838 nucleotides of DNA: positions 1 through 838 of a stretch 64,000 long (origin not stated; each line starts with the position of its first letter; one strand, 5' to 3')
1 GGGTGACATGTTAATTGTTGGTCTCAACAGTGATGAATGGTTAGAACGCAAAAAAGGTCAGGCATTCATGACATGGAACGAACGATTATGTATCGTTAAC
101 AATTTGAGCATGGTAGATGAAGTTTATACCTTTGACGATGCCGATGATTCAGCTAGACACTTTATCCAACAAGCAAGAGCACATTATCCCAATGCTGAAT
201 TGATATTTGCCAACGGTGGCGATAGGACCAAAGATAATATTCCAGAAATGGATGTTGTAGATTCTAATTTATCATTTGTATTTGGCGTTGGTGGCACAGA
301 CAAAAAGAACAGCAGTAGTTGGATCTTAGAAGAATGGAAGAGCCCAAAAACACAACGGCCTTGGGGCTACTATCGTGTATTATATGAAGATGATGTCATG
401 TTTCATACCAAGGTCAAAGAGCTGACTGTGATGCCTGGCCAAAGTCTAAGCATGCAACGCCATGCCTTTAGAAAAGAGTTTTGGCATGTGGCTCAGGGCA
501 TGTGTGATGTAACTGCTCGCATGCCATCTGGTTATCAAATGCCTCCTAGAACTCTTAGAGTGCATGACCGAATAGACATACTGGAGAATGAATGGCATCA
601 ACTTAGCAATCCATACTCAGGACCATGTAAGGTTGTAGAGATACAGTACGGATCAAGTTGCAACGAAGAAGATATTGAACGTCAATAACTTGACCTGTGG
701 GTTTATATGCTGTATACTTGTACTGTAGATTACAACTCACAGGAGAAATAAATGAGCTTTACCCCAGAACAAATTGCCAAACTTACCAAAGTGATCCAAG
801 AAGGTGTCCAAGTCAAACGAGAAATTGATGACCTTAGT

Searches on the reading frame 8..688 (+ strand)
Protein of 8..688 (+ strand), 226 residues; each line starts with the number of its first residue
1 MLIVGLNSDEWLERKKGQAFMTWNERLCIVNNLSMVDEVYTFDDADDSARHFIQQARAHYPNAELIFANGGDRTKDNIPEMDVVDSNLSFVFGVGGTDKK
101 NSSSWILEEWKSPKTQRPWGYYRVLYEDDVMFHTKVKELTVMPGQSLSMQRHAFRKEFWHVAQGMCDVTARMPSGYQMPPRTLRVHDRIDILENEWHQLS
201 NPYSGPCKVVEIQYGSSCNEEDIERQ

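Call 13: search_protein_families(library=pfam, proteins=[window:8-688:+], max_evalue=0.001)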
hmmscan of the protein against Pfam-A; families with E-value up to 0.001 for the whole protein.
window:8-688:+ (226 aa): 1 family
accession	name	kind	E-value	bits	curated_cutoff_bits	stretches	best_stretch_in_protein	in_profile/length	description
PF01050.24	MannoseP_isomer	-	1.2e-17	64.5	23.6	1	114-225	11-113/116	Mannose-6-phosphate isomerase C-terminal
